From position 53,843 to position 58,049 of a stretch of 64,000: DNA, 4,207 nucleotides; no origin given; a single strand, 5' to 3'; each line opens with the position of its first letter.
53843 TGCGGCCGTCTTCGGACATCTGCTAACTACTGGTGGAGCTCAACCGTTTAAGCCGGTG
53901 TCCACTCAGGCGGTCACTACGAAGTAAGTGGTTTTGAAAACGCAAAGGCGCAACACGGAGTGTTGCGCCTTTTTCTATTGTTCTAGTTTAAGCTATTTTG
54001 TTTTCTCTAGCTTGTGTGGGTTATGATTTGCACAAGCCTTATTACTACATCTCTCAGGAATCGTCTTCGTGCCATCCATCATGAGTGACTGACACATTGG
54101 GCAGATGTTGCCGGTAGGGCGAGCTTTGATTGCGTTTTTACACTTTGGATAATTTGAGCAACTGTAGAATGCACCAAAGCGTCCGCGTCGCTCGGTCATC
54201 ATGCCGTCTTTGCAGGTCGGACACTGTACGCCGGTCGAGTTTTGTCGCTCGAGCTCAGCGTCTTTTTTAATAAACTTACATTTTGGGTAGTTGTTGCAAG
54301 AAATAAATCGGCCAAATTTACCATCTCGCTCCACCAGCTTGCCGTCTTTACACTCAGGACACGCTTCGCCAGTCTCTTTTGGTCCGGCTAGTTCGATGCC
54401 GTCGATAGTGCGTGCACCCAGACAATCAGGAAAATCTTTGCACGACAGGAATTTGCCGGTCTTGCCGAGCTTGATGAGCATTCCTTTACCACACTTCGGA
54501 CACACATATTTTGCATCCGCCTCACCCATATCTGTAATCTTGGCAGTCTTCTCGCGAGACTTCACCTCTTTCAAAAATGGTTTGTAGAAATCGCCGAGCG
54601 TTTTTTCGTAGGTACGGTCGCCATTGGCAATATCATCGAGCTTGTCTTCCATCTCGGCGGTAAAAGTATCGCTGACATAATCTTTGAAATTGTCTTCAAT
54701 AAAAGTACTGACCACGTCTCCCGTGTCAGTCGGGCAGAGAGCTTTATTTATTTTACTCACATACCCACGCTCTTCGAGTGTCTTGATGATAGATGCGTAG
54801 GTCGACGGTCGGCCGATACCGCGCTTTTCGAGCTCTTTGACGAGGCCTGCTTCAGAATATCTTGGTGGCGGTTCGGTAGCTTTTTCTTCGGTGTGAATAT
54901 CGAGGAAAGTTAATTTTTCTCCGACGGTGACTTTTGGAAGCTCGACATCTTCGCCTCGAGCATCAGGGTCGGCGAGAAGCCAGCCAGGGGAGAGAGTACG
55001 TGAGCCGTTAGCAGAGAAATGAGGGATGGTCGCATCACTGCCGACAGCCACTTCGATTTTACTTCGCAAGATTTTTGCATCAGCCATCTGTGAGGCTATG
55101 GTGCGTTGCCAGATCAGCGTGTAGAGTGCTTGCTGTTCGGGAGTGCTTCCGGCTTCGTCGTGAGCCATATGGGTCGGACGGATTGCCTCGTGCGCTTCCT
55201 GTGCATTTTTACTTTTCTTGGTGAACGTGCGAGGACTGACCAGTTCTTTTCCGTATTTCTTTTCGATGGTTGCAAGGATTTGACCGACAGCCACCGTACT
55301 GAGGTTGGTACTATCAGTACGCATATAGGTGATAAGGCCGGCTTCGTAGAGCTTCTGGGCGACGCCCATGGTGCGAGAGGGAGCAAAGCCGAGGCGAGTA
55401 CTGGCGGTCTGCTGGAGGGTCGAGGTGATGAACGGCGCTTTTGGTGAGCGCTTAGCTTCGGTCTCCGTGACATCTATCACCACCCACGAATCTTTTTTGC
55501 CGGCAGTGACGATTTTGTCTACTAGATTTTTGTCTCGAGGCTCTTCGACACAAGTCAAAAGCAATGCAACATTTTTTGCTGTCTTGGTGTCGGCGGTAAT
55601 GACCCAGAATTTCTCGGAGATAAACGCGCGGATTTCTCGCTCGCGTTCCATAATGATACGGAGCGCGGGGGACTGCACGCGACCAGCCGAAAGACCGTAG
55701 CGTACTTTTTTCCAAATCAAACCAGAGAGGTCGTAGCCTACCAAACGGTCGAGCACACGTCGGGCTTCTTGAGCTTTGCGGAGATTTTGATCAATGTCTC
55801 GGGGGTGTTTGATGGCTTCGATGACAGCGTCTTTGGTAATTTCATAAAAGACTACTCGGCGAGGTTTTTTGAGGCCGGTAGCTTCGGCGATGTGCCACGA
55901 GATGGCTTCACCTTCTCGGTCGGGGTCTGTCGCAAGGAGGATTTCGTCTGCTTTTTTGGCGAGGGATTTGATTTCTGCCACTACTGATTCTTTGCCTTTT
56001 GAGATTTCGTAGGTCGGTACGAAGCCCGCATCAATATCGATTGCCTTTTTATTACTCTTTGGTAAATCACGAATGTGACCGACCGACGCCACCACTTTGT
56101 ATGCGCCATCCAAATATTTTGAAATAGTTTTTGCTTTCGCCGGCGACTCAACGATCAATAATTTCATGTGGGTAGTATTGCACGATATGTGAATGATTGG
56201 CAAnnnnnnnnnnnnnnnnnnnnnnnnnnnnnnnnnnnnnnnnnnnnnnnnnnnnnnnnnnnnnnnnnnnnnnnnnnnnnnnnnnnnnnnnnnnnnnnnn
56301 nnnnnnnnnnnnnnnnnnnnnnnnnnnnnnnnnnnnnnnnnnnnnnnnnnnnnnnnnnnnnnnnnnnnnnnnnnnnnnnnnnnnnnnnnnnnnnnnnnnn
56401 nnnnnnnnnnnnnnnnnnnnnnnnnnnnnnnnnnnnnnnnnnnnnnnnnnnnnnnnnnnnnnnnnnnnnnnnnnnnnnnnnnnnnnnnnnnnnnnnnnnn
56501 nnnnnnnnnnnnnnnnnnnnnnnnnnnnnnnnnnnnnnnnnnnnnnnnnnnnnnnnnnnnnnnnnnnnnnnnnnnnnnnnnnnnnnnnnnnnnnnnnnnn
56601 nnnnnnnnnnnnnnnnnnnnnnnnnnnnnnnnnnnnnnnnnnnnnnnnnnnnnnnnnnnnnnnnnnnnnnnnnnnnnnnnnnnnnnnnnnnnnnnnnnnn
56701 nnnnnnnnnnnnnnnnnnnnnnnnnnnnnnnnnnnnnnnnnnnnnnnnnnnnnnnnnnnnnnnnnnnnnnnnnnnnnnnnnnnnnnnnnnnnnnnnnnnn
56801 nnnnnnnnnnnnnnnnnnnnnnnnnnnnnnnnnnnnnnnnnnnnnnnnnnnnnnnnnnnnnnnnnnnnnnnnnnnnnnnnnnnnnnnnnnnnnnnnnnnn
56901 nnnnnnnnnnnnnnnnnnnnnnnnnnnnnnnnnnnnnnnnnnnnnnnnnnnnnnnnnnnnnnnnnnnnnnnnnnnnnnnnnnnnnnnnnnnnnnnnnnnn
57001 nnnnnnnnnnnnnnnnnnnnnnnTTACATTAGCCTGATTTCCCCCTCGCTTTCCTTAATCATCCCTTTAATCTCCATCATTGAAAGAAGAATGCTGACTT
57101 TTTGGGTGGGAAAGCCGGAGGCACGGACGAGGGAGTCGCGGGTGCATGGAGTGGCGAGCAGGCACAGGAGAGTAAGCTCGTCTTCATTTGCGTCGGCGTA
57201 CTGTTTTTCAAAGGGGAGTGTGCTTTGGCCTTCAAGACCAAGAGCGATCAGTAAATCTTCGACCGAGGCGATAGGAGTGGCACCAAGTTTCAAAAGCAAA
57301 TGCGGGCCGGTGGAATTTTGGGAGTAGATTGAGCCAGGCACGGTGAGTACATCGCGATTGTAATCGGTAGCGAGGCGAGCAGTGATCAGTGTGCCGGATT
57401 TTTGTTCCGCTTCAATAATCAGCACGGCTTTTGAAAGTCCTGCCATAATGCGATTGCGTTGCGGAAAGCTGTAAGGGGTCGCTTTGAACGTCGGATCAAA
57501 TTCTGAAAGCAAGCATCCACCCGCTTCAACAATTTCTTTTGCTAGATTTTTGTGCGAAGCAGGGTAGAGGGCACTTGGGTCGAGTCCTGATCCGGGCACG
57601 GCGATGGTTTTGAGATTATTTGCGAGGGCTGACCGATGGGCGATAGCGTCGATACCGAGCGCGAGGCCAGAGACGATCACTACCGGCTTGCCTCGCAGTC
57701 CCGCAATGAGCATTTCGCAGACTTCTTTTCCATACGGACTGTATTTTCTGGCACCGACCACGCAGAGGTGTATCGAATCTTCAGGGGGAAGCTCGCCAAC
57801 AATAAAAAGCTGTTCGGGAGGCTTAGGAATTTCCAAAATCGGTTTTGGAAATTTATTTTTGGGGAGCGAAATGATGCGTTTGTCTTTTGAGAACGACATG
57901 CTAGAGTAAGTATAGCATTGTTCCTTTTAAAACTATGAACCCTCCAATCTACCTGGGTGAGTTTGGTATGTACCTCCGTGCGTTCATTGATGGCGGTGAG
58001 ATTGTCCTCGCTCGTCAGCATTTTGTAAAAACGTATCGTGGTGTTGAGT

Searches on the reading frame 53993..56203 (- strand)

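Call 9: search_protein_families(library=pfam, proteins=[window:53993-56203:-], max_evalue=0.001)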
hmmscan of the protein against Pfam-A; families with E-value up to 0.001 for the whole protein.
window:53993-56203:- (736 aa): 3 families
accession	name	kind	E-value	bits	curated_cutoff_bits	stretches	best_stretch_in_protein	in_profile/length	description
PF01131.25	Topoisom_bac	-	4.7e-122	408.4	35.1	1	137-535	2-409/411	DNA topoisomerase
PF01396.24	Zn_ribbon_Top1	-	4.9e-37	125.9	32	3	613-648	2-36/39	Topoisomerase DNA binding C4 zinc finger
PF01751.28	Toprim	-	1.4e-23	83.3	23.1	1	15-122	2-96/96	Toprim domain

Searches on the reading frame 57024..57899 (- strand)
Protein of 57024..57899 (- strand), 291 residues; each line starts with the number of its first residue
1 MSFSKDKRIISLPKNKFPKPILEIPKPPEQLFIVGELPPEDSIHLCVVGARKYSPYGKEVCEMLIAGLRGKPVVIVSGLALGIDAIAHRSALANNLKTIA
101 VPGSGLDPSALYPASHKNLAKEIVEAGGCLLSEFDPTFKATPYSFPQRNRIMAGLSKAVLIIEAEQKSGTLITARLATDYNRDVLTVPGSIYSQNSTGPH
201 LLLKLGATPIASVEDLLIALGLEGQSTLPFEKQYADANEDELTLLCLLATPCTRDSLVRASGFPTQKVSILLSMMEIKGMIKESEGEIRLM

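Call 9: search_protein_families(library=pfam, proteins=[window:57024-57899:-], max_evalue=0.001)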
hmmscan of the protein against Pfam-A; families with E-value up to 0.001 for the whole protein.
window:57024-57899:- (291 aa): 2 families
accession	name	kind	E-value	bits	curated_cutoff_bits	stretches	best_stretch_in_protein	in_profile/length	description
PF02481.21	DNA_processg_A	-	3e-65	219.8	29.6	1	7-210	7-210/212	DNA recombination-mediator protein A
PF17782.7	DprA_WH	-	1.8e-08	34.7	22.9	1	235-286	8-60/61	DprA winged helix domain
